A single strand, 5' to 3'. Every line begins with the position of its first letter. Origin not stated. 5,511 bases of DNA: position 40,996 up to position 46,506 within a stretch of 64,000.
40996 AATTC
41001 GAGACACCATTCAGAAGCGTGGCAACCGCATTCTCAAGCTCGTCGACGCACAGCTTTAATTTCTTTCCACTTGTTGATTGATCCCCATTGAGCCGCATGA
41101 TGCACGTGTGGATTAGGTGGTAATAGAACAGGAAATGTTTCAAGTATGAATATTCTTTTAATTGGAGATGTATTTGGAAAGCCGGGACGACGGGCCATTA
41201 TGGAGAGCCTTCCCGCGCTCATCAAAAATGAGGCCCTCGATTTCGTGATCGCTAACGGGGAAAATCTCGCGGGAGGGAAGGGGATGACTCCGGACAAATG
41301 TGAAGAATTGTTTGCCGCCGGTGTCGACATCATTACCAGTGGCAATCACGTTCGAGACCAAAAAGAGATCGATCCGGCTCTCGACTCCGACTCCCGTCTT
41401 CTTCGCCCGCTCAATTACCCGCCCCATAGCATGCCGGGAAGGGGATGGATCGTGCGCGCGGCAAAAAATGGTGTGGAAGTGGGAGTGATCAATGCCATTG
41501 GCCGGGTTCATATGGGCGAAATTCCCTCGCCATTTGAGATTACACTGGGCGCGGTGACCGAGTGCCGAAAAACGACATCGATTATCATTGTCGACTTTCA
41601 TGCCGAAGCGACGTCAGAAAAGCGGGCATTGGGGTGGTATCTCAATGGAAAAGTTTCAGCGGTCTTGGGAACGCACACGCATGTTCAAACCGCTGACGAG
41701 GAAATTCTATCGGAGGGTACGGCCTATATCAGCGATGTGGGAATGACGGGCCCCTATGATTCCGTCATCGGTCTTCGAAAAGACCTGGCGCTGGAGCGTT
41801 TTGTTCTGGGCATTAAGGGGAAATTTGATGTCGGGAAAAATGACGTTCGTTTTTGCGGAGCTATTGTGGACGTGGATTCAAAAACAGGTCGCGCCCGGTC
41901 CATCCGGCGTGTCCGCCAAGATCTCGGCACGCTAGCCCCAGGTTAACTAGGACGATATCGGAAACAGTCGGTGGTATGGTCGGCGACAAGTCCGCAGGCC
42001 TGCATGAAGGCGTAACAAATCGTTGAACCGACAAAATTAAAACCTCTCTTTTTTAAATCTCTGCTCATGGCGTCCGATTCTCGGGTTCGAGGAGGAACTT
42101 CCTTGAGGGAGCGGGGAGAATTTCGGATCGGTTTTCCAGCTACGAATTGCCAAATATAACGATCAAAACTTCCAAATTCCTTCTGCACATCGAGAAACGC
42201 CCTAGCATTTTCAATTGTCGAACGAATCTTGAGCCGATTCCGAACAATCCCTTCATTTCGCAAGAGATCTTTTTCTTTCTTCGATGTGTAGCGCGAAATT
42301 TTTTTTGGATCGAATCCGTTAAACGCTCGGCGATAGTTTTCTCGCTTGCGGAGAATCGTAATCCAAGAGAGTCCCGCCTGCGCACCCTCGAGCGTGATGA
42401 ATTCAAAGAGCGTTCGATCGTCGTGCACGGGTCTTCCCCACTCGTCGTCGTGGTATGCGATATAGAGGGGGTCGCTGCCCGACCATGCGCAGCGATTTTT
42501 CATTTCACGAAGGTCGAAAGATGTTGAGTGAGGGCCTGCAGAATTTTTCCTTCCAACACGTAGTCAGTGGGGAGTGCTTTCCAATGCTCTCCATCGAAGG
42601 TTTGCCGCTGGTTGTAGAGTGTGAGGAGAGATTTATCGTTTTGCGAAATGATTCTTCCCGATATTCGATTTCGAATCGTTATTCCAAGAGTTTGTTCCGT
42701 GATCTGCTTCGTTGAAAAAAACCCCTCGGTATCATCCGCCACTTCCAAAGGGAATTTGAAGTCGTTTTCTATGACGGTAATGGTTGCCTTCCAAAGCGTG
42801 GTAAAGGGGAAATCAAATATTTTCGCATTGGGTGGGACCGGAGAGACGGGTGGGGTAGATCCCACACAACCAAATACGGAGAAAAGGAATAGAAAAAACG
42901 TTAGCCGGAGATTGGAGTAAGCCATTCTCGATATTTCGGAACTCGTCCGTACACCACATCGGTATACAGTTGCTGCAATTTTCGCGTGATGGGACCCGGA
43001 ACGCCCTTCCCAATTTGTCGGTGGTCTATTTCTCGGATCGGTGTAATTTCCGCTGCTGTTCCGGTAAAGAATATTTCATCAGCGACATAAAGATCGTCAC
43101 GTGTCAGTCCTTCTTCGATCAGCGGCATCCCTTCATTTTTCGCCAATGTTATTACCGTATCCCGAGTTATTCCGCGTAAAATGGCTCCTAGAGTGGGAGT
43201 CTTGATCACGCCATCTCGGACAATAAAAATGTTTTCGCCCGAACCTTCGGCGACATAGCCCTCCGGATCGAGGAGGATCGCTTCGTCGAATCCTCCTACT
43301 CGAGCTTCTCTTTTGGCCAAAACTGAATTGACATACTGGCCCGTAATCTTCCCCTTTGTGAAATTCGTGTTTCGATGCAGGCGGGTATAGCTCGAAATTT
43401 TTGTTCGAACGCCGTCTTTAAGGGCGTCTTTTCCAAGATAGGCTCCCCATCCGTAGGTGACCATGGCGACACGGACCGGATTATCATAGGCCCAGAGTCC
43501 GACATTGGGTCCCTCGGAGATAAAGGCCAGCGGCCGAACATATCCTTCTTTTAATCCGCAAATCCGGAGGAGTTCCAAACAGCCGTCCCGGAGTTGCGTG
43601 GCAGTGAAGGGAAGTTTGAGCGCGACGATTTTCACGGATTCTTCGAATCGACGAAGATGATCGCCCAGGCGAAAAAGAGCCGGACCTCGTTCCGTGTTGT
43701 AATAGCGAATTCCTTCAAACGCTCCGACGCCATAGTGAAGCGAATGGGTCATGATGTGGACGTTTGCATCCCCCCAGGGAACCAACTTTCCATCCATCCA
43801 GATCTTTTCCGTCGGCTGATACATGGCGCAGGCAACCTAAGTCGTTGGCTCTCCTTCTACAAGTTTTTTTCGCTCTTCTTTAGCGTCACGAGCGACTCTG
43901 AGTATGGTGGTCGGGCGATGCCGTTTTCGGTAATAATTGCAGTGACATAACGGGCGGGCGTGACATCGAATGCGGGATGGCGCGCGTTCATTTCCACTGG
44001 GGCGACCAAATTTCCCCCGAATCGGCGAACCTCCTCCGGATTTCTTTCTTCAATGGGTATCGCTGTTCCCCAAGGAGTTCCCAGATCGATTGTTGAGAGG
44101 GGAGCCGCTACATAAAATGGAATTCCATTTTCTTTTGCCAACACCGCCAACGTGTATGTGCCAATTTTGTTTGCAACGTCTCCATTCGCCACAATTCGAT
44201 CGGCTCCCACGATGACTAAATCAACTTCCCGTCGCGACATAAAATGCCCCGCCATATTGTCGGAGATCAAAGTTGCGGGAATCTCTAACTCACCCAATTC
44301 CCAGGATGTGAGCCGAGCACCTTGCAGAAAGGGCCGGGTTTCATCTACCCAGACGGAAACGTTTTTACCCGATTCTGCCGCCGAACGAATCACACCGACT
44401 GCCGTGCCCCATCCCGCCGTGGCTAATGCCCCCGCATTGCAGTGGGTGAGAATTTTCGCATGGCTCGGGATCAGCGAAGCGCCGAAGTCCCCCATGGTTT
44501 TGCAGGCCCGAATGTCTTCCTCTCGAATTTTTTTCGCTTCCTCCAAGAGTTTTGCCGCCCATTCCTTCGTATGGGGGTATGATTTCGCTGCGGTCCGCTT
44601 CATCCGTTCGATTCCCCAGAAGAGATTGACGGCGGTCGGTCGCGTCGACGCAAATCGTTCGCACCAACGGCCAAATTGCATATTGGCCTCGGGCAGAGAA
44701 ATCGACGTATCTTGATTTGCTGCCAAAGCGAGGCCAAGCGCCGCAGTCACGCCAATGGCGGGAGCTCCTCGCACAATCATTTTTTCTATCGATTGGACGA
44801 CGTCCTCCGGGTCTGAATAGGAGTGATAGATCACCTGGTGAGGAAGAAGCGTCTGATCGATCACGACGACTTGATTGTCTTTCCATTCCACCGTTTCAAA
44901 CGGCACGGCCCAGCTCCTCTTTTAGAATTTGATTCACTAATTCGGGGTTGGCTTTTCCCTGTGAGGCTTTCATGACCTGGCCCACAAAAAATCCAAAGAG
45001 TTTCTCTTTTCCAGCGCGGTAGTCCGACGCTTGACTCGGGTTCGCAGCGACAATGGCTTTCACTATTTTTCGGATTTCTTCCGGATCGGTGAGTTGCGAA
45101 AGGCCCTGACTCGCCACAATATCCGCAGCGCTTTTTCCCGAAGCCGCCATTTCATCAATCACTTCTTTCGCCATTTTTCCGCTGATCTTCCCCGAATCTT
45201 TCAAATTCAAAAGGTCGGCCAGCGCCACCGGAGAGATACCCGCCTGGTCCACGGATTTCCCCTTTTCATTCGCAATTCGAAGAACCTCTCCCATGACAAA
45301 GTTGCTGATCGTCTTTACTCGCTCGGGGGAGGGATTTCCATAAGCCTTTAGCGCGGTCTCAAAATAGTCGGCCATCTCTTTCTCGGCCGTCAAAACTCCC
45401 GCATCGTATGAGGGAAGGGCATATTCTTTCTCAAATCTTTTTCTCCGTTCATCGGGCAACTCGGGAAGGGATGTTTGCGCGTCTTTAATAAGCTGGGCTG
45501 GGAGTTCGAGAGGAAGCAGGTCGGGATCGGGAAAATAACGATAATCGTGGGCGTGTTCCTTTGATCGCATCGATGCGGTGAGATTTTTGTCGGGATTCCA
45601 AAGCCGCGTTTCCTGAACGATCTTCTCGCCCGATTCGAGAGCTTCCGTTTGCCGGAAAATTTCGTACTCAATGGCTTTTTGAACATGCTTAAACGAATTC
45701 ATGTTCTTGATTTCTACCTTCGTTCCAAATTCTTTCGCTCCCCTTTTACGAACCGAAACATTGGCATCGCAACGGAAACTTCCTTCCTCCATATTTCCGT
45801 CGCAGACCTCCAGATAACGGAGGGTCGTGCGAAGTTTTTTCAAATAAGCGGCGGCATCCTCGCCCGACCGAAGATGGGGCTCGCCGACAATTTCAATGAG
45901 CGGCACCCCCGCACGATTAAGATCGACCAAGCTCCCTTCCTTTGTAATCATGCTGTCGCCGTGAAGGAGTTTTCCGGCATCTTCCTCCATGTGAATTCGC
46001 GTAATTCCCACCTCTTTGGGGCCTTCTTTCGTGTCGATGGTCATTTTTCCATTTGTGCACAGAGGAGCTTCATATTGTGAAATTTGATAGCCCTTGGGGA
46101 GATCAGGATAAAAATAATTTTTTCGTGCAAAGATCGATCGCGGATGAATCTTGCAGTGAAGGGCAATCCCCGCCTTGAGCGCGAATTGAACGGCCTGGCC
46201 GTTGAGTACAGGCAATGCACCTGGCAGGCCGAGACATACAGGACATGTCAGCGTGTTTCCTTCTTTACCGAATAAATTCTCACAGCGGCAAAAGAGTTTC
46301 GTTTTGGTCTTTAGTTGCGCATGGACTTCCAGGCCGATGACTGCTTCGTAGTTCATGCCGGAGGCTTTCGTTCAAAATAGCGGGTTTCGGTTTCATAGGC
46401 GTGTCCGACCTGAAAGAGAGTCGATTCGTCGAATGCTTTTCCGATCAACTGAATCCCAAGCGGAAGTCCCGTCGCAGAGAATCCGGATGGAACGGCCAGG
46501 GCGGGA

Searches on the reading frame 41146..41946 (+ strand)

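Call 58: search_protein_families(library=pfam, proteins=[window:41146-41946:+], max_evalue=0.001)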
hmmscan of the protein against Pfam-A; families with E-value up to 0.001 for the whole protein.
window:41146-41946:+ (266 aa): 2 families
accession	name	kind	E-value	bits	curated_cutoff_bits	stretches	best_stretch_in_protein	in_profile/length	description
PF13277.11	YmdB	-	3.1e-99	331.8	27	1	4-256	1-253/253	YmdB-like protein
PF00149.33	Metallophos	-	2.8e-09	38.1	21.5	1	1-180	1-190/191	Calcineurin-like phosphoesterase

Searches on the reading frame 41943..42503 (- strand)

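Call 58: search_protein_families(library=pfam, proteins=[window:41943-42503:-], max_evalue=0.001)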
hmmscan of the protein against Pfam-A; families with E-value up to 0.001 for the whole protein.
window:41943-42503:- (186 aa): 1 family
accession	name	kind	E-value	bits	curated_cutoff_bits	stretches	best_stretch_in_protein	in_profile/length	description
PF03352.18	Adenine_glyco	-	1.6e-83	279.4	25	1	7-182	1-176/177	Methyladenine glycosylase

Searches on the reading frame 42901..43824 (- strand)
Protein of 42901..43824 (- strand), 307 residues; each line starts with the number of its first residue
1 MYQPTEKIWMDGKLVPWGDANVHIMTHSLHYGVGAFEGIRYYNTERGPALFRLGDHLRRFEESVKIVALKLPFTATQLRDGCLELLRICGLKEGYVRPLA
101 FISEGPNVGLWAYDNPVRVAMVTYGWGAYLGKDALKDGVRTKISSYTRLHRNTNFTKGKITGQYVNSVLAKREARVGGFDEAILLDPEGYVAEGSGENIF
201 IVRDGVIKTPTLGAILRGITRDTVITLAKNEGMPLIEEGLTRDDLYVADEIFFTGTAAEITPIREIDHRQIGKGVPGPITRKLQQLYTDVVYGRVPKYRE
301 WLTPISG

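Call 58: search_protein_families(library=pfam, proteins=[window:42901-43824:-], max_evalue=0.001)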
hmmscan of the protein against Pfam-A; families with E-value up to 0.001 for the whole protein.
window:42901-43824:- (307 aa): 1 family
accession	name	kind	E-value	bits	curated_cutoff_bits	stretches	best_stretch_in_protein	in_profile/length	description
PF01063.24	Aminotran_4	-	3.2e-48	165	28.5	1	34-266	1-223/223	Amino-transferase class IV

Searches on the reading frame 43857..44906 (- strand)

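Call 4: search_protein_families(library=pfam, proteins=[window:43857-44906:-], max_evalue=0.01)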
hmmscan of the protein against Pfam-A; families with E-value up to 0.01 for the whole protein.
window:43857-44906:- (349 aa): 1 family
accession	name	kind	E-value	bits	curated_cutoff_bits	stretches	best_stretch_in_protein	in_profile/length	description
PF01008.23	IF-2B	-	1.6e-88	297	22.4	1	45-333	2-280/280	Initiation factor 2 subunit family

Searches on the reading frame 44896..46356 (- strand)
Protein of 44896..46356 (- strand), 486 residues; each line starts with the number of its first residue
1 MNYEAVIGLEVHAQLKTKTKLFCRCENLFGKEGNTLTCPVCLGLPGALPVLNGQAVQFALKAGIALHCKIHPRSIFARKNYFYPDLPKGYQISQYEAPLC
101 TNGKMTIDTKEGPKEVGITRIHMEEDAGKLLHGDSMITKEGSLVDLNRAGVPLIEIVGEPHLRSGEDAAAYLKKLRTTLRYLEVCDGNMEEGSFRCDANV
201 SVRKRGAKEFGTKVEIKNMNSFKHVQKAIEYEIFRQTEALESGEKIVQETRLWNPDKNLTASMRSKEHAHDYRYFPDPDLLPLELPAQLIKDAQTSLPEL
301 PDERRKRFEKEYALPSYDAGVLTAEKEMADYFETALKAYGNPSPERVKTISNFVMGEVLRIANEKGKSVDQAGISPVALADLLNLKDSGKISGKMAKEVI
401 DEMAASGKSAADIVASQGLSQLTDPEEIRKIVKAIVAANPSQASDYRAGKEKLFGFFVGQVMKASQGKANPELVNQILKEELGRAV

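Call 4: search_protein_families(library=pfam, proteins=[window:44896-46356:-], max_evalue=0.01)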
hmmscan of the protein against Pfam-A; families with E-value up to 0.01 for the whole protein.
window:44896-46356:- (486 aa): 2 families
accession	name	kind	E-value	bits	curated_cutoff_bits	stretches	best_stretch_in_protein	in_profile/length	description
PF02934.20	GatB_N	-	8e-124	412.7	23.4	1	6-290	2-276/277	GatB/GatE catalytic domain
PF02637.23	GatB_Yqey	-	2.2e-50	170.8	27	1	330-482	1-148/148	GatB domain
